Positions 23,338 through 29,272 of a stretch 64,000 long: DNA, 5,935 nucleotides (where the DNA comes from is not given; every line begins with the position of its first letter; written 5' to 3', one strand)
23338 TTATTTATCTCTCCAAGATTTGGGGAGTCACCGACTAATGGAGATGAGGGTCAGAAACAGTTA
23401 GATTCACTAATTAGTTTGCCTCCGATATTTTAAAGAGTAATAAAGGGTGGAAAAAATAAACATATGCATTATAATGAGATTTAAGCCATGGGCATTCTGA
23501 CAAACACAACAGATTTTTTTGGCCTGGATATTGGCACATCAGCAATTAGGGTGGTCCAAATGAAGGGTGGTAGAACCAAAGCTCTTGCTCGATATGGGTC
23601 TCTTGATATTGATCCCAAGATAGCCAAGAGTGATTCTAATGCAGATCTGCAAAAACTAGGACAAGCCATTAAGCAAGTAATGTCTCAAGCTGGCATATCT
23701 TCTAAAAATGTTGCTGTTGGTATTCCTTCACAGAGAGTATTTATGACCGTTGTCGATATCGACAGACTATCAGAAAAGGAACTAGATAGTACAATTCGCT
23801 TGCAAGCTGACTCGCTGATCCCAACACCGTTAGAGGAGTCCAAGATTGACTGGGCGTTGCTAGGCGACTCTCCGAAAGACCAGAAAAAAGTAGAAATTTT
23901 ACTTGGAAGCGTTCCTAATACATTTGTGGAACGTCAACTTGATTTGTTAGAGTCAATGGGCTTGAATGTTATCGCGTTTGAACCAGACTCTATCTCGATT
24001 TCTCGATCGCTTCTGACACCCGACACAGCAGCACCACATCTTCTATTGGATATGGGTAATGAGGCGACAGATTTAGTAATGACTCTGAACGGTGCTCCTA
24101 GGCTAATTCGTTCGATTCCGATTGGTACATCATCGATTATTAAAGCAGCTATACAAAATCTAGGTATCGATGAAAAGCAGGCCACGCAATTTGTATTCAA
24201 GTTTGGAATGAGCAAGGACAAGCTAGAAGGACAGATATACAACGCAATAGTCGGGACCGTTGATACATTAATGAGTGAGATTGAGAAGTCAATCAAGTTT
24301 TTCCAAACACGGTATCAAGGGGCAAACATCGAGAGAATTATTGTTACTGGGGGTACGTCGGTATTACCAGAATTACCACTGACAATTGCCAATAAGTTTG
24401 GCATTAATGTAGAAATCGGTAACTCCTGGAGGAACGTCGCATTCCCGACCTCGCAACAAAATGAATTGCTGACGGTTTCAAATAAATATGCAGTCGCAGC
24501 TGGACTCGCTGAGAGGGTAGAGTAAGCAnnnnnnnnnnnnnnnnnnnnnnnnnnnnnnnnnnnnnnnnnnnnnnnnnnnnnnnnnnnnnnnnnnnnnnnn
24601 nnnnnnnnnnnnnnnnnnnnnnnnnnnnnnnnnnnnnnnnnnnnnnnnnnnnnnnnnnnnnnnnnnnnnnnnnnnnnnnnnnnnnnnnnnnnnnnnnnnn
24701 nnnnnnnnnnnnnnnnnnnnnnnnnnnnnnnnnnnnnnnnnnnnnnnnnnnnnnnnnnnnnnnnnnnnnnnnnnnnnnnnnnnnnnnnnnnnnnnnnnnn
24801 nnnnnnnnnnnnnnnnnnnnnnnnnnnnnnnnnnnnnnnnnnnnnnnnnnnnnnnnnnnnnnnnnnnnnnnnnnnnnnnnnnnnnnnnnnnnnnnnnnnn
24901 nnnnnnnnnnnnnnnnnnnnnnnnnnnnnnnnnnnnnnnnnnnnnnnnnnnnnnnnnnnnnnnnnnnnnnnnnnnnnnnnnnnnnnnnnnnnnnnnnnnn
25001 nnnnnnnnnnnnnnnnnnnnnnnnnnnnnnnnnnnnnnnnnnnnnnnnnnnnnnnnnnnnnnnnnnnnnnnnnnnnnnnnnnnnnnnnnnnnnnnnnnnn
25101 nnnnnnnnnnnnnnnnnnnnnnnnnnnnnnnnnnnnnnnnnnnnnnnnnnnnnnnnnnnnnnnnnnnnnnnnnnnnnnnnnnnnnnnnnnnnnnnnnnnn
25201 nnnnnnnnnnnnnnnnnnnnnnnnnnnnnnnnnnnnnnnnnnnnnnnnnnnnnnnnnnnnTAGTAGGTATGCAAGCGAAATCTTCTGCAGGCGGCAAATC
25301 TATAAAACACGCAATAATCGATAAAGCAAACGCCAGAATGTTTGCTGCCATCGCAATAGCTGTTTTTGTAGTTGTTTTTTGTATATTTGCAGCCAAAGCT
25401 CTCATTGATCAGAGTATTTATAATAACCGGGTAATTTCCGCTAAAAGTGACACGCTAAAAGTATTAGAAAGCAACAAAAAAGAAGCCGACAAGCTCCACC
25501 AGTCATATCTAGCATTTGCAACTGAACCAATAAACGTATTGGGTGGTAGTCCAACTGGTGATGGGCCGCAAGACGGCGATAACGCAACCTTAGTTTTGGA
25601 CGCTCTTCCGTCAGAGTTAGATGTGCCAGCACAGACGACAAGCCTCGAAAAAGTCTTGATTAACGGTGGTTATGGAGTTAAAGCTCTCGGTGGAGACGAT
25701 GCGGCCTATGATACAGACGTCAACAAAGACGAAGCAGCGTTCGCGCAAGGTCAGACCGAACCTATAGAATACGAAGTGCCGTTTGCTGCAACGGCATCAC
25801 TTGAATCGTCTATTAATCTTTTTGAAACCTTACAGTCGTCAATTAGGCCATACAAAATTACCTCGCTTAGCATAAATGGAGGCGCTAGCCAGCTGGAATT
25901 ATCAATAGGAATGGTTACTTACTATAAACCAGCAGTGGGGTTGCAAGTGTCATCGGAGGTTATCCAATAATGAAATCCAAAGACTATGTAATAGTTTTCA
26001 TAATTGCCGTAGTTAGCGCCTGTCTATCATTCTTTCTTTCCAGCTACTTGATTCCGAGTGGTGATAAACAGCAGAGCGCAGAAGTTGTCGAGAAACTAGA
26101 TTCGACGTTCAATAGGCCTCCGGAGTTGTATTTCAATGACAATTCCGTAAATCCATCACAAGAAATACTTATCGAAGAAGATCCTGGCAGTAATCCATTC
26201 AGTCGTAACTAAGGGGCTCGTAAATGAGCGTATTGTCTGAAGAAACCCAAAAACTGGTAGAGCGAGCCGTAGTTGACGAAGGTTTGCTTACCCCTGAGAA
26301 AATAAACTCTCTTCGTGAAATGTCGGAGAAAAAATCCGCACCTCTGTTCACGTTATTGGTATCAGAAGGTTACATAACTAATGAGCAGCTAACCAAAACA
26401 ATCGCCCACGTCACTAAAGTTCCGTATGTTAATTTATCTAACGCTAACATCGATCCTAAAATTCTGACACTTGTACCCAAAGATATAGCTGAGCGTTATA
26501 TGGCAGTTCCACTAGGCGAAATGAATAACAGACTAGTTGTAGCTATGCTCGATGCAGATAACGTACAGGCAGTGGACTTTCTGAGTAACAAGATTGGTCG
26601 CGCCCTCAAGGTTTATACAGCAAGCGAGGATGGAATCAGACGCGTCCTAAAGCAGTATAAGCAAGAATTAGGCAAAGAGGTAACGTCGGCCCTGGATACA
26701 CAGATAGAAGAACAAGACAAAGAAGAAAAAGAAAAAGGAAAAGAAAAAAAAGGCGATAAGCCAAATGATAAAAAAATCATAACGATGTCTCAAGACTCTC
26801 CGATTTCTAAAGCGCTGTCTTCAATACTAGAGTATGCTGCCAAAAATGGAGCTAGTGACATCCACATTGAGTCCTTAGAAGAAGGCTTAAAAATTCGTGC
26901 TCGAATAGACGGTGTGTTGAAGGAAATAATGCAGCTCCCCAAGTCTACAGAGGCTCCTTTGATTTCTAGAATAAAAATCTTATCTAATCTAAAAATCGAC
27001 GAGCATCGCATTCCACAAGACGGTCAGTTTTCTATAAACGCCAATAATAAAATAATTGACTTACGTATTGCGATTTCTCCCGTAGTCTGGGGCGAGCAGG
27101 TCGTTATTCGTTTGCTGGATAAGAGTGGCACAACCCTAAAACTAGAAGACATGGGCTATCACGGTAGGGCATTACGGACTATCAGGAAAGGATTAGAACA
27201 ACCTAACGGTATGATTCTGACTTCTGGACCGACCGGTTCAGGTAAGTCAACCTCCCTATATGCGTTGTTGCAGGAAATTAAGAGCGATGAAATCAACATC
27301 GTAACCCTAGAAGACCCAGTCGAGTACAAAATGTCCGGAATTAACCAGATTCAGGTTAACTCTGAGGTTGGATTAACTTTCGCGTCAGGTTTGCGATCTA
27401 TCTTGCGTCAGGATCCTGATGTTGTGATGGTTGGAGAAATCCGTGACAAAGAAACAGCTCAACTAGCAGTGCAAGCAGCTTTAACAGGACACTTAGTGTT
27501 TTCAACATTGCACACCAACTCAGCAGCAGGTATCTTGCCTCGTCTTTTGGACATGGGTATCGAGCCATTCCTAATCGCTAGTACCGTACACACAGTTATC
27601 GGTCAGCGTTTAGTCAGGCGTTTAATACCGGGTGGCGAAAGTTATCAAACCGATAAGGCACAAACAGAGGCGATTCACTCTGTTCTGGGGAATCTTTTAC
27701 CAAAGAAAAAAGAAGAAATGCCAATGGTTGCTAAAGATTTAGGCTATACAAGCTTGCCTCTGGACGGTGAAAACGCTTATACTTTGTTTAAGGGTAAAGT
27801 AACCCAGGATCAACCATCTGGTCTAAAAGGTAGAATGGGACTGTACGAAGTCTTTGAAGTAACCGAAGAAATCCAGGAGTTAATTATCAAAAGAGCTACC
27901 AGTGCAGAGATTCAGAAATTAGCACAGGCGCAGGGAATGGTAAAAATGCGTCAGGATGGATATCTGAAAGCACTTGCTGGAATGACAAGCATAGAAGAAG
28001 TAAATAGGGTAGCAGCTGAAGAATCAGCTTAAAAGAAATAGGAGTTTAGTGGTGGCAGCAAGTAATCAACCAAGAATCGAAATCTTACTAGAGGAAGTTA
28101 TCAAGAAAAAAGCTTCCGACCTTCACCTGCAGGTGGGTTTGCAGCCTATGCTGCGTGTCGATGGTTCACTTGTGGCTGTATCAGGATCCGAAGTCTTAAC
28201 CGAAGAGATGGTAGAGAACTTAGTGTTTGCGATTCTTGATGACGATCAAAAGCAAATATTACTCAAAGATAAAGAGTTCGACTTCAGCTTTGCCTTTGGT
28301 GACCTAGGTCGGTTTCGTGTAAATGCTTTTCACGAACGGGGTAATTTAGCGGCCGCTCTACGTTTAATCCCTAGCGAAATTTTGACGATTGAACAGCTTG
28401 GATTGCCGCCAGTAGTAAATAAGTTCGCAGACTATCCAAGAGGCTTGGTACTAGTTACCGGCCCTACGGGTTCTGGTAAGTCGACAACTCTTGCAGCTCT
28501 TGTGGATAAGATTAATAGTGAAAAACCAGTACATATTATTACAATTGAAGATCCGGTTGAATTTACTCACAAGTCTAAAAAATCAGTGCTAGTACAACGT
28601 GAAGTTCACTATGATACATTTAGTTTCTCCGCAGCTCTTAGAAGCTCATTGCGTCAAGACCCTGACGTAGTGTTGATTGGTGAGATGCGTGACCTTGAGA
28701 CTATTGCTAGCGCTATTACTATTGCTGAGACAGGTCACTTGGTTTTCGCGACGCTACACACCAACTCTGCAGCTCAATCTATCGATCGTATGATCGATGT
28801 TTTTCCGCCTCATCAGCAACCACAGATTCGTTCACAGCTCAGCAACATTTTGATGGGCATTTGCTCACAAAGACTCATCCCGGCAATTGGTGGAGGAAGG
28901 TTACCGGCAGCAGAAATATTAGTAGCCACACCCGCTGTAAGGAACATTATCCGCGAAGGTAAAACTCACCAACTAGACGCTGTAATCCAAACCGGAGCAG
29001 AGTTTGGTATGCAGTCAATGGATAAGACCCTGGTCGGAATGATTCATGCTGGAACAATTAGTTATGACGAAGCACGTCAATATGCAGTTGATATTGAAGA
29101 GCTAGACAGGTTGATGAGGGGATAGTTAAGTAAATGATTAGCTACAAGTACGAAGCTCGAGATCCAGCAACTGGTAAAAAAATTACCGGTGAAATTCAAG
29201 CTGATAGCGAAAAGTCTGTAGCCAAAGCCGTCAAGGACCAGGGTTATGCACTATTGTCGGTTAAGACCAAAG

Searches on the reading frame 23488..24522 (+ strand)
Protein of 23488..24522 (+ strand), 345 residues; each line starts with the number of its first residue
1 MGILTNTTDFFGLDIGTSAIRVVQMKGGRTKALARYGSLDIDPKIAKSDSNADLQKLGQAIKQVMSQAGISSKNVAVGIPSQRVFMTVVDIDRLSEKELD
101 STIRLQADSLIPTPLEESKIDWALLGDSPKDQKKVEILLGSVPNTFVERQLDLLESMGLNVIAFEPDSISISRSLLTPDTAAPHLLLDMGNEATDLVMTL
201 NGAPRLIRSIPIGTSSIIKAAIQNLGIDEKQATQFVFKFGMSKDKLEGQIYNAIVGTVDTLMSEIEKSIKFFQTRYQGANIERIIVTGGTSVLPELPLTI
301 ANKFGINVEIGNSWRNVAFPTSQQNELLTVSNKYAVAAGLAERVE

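Call 9: search_protein_families(library=pfam, proteins=[window:23488-24522:+], max_evalue=0.01)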
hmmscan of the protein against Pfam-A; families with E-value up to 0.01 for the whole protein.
window:23488-24522:+ (345 aa): 5 families
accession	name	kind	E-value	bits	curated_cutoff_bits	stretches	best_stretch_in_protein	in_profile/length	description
PF11104.14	PilM_2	-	4.8e-38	131.4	27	1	12-343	1-338/340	Type IV pilus assembly protein PilM;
PF14450.12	FtsA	-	7.2e-11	43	31.8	1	186-322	2-114/127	Cell division protein FtsA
PF25216.1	Volactin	-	1.1e-05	25.6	35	0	189-303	173-290/321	Volactin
PF00370.27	FGGY_N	-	2e-05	24.7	28.8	1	11-92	3-88/245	FGGY family of carbohydrate kinases, N-terminal domain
PF05134.19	T2SSL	-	0.0066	16.3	25.5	0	61-171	37-138/231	Type II secretion system (T2SS), protein L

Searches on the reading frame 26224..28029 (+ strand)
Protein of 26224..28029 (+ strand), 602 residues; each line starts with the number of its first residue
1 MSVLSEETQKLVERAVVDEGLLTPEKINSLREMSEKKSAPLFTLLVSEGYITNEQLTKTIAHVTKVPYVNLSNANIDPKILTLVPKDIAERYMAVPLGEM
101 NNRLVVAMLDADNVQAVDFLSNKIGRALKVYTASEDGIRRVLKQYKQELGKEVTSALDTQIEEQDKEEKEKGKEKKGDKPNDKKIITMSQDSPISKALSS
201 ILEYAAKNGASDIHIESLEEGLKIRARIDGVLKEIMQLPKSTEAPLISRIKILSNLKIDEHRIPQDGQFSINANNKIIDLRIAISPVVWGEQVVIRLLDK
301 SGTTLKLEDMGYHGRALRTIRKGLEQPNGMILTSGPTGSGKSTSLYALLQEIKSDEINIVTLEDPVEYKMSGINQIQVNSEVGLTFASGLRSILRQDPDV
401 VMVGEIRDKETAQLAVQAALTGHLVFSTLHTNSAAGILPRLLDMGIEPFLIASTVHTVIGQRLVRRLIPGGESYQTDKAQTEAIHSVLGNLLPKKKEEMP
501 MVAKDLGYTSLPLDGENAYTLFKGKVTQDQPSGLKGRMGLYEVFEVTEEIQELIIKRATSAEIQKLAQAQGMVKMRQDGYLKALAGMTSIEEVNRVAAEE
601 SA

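Call 9: search_protein_families(library=pfam, proteins=[window:26224-28029:+], max_evalue=0.01)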
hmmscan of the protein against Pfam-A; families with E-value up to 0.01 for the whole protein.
window:26224-28029:+ (602 aa): 5 families
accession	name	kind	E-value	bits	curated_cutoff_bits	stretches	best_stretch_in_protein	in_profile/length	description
PF00437.27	T2SSE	-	8.1e-124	413.5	24.9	1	189-595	3-370/370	Type II/IV secretion system protein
PF05157.20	MshEN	-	4.5e-15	55.8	23.1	1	66-148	3-86/90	MshEN domain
PF13173.12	AAA_14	-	0.00097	19.6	27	1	330-438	4-103/129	AAA domain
PF20720.3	nSTAND3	-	0.0043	17.2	27.2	0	318-368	8-57/155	Novel STAND NTPase 3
PF13401.12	AAA_22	-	0.0049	17.6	27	0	328-371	5-48/130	AAA domain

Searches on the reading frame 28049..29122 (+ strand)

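Call 9: search_protein_families(library=pfam, proteins=[window:28049-29122:+], max_evalue=0.01)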
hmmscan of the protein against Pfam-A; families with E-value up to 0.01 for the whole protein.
window:28049-29122:+ (358 aa): 10 families
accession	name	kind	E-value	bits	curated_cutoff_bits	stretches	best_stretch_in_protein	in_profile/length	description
PF00437.27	T2SSE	-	9.5e-52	176.3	24.9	1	10-279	12-280/370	Type II/IV secretion system protein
PF13401.12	AAA_22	-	9e-06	26.5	27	1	130-175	4-48/130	AAA domain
PF13191.12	AAA_16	-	8.3e-05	23.6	32.6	1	130-190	24-68/167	AAA ATPase domain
PF13555.12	AAA_29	-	0.00031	20.9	27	1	130-151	21-42/61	P-loop containing region of AAA domain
PF25199.1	nSTAND_NTPase5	-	0.00032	21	34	1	131-174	41-84/145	Novel STAND NTPase 5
PF13604.12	AAA_30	-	0.00048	20.4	27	1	123-164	10-47/191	AAA domain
PF20720.3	nSTAND3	-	0.0005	20.2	27.2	1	132-180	18-68/155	Novel STAND NTPase 3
PF01935.23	DUF87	-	0.0008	20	23.2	1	135-165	27-57/220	Helicase HerA, central domain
PF13476.12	AAA_23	-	0.0012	20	27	1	131-151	19-39/201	AAA domain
PF13173.12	AAA_14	-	0.0017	18.8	27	1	133-182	4-50/129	AAA domain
